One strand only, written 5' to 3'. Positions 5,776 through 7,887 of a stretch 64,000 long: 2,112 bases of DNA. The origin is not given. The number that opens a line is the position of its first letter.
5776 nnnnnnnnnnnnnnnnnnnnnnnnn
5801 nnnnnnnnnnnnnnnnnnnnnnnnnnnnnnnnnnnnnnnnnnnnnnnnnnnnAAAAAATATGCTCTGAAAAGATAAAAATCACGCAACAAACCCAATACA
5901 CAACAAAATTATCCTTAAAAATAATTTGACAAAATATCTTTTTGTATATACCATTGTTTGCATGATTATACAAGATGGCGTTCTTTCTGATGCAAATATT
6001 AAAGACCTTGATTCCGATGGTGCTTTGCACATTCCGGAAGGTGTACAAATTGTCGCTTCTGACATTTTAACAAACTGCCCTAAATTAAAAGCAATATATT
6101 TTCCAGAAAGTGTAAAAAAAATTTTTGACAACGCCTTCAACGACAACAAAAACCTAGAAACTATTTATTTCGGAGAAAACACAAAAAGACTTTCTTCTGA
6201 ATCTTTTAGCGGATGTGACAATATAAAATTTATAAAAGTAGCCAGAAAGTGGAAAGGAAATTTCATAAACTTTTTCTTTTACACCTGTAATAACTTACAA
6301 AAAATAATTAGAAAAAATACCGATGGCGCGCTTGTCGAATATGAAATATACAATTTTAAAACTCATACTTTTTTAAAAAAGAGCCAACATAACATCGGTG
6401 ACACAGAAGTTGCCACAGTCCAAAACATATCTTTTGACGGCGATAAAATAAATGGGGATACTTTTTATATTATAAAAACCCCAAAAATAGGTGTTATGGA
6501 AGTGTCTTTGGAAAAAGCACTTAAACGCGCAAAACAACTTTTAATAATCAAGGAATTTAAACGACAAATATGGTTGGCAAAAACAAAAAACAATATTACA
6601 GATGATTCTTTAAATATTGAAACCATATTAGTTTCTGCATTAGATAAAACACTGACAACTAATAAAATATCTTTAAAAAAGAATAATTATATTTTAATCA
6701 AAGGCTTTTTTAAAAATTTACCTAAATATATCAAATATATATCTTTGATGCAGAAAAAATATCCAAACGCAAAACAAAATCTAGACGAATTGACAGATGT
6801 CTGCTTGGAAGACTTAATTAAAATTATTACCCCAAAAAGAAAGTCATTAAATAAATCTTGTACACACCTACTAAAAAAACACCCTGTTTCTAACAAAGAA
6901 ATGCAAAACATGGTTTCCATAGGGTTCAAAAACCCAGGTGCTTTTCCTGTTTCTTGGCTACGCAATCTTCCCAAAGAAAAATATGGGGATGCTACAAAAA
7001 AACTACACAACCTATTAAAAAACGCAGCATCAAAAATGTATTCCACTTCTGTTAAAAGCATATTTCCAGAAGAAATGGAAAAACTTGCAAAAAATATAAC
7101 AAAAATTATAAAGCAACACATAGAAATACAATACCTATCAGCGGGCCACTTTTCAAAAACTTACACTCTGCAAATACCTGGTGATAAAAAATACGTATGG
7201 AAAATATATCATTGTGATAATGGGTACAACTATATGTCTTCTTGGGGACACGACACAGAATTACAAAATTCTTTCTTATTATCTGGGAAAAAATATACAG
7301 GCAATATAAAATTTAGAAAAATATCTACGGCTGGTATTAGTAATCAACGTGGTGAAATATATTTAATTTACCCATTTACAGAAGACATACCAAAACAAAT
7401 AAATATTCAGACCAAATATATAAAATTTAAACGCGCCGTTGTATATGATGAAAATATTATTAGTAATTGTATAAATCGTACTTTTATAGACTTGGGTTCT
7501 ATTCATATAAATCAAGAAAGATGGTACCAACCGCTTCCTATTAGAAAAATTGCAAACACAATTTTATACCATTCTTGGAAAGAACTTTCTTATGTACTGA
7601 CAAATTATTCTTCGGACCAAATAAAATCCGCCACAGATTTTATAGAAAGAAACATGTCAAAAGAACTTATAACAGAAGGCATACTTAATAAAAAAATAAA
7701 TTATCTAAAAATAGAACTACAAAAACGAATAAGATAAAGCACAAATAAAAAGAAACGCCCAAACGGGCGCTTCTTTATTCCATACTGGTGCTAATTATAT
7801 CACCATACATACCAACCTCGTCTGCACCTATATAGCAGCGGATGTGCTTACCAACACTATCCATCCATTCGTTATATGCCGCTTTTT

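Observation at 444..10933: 10-kb island of exported cysteine-rich proteins with an OMP and an AT-rich LRR gene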

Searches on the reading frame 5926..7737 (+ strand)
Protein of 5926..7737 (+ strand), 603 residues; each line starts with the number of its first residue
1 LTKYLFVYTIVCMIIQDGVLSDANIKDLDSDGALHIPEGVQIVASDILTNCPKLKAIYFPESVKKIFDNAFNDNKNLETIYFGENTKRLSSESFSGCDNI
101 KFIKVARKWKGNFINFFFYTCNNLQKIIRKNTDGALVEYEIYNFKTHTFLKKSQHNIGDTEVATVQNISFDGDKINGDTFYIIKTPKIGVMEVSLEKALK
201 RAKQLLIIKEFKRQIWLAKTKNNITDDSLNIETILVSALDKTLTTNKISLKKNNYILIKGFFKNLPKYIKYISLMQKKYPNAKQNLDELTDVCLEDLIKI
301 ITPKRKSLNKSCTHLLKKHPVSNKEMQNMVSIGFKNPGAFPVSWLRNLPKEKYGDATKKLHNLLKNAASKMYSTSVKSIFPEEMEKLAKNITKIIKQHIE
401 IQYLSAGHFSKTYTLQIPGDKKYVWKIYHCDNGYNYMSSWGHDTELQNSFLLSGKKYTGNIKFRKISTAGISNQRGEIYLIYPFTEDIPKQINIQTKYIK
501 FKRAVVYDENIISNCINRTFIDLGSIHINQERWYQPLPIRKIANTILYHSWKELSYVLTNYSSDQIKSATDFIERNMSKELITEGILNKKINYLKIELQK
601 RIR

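Call 3: search_protein_families(library=pfam, proteins=[window:5926-7737:+], max_evalue=0.1)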
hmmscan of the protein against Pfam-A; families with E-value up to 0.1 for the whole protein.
window:5926-7737:+ (603 aa): 2 families
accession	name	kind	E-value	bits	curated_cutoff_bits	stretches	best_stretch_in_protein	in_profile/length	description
PF13306.12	LRR_5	-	1.7e-12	47.8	27.7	1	34-128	16-107/127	BspA type Leucine rich repeat region (6 copies)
PF13855.12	LRR_8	-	0.00095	19.3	27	1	64-104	14-55/61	Leucine rich repeat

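Call 6: search_protein_families(library=ncbifam, proteins=[window:5926-7737:+], max_evalue=0.1)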
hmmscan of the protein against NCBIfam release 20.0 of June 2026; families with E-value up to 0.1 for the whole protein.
window:5926-7737:+ (603 aa): 0 families

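Call 48: search_solved_structures(query=window:5962-7737:+, max_evalue=1)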
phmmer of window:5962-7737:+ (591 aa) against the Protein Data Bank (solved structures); distinct sequences matched with E-value up to 1: 10.
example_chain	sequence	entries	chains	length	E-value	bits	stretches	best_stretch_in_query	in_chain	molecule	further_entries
4gt6_A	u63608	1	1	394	1.8e-15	60.1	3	18-92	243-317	Cell surface protein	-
4fs7_A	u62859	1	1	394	3.1e-14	56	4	42-98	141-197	Uncharacterized protein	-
6mlx_A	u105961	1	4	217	1.3e-07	34.1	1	22-118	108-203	Leucine-rich repeat protein TpLRR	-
4fdw_A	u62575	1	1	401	8.8e-05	24.7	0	20-93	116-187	leucine rich hypothetical protein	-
4h09_A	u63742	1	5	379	0.00015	24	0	31-92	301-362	Hypothetical leucine rich repeat protein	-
3sb4_A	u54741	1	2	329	0.011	17.8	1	56-101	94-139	Hypothetical leucine rich repeat protein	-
9k8e_A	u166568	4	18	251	0.092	14.8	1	233-298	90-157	Cage-t32-Zn1-HEHE-35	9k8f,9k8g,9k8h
1a5f_L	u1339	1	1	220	0.11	14.6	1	343-435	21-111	MONOCLONAL ANTI-E-SELECTIN 7A9 ANTIBODY (LIGHT CHAIN)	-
1a3r_L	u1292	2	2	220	0.36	12.8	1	350-435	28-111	IGG2A 8F5 FAB (LIGHT CHAIN) | IGG2A-KAPPA 8F5 FAB (LIGHT CHAIN)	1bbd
7kzm_H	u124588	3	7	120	0.37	12.8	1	361-433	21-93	Dynein 11 kDa light chain, flagellar outer arm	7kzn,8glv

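Call 104: search_solved_structures(query=A6, max_evalue=10, show_alignments=0)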
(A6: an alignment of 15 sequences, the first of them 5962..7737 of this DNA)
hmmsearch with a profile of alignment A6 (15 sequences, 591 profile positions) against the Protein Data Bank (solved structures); distinct sequences matched with E-value up to 10: 41.
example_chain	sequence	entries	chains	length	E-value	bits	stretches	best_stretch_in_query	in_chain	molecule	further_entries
4gt6_A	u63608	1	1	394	1.6e-38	136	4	19-95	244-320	Cell surface protein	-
4fs7_A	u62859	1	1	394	3e-31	112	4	22-97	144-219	Uncharacterized protein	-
4h09_A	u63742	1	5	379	1.1e-18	70.5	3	21-120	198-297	Hypothetical leucine rich repeat protein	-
4cp6_A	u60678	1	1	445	1.9e-18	69.7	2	22-130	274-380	CHOLINE BINDING PROTEIN PCPA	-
4fdw_A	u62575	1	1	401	4.5e-16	61.9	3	41-117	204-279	leucine rich hypothetical protein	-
4fd0_A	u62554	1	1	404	5.7e-13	51.6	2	41-117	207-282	Leucine rich hypothetical protein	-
6mlx_A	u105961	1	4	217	4.3e-12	48.7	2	24-96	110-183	Leucine-rich repeat protein TpLRR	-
4oju_A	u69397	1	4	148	1.4e-07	33.8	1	33-105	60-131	hypothetical leucine rich repeat protein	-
3sb4_A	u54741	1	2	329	1.9e-07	33.4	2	52-98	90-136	Hypothetical leucine rich repeat protein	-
4li2_A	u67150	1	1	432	3.1e-05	26.1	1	38-93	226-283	Leucine-rich repeat-containing G-protein coupled receptor 4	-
4li1_B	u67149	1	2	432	3.7e-05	25.9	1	38-93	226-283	Leucine-rich repeat-containing G-protein coupled receptor 4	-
7b1b_A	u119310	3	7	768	0.00023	23.2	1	41-104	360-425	Toll-like receptor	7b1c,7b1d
4qxe_A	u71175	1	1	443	0.00024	23.1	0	36-93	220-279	Leucine-rich repeat-containing G-protein coupled receptor 4, linker, Variable lymphocyte r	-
4lxr_A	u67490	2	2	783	0.00049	22.1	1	29-100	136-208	Protein toll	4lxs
4kt1_A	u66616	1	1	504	0.00082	21.4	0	36-94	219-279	Leucine-rich repeat-containing G-protein coupled receptor 4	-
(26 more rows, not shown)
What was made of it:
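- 5962..7737 (+): E: 591-aa signal-less, AT-rich protein. BspA-type LRR_5 domain (nt 6025-6309) plus a ~450-aa domain of unknown family. PDB LRR hits 4gt6 and 4fs7 (calls 48, 104).
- On BspA-type LRR (Pfam LRR_5), for E: The profile gives PDB LRR hits down to E 1.6e-38 (call 104).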

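Call 105: search_protein_families(library=pfam, alignment_id=A6, max_evalue=1)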
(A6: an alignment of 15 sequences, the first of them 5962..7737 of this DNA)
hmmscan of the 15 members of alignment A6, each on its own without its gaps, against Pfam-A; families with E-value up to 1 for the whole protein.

A. member 1, window:5962-7737:+ (591 aa): 2 families
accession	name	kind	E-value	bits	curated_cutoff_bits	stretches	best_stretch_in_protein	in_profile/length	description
PF13306.12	LRR_5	-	1.6e-12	47.8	27.7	1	22-116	16-107/127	BspA type Leucine rich repeat region (6 copies)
PF13855.12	LRR_8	-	0.00091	19.4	27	1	52-92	14-55/61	Leucine rich repeat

B. families by the number of members that match (of 15 scanned): 14 families
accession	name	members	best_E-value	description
PF13306.12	LRR_5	15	1.1e-13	BspA type Leucine rich repeat region (6 copies)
PF13855.12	LRR_8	5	0.00091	Leucine rich repeat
PF13805.11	Pil1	1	0.033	Eisosome component PIL1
PF22560.2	GMT-wHTH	1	0.075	GMT-like wHTH domain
PF11315.13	Med30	1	0.11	Mediator complex subunit 30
PF23202.1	PAH_ZNF598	1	0.13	ZNF598 PAH domain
PF08810.16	KapB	1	0.13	Kinase associated protein B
PF07827.16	KNTase_C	1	0.15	KNTase C-terminal domain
PF12205.13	GIT1_C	1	0.15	G protein-coupled receptor kinase-interacting protein 1 C term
PF12627.12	PolyA_pol_RNAbd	1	0.15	Probable RNA and SrmB- binding site of polymerase A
PF21245.3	PI4KB-PIK1_PIK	1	0.21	PI4KB/PIK1, accessory (PIK) domain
PF00994.29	MoCF_biosynth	1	0.22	Probable molybdopterin binding domain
PF21733.3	Death_3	1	0.23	Death domain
PF10163.14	EnY2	1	0.24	Transcription factor e(y)2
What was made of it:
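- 5962..7737 (+): Pfam LRR_5 (calls 3, 105).
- On BspA-type LRR (Pfam LRR_5), for E: 15/15 orthologues match (call 105).
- Closest known: BspA-type LRR proteins. Same: The N-terminal ~100 residues of E are a bona fide LRR_5 domain (calls 3, 48, 104, 105).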

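Call 108: search_protein_families(library=phrogs, proteins=[window:5962-7737:+], max_evalue=0.01)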
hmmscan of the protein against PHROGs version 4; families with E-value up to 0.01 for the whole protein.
window:5962-7737:+ (591 aa): 2 families
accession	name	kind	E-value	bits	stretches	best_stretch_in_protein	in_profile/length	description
phrog_35892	-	unknown function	2.5e-08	33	1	21-169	558-697/1181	-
phrog_18805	-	unknown function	0.00024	21.1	1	21-140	313-424/457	-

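Call 109: search_protein_families(library=padloc, proteins=[window:5962-7737:+], max_evalue=0.01)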
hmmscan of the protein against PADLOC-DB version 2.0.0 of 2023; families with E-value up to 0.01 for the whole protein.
window:5962-7737:+ (591 aa): 0 families
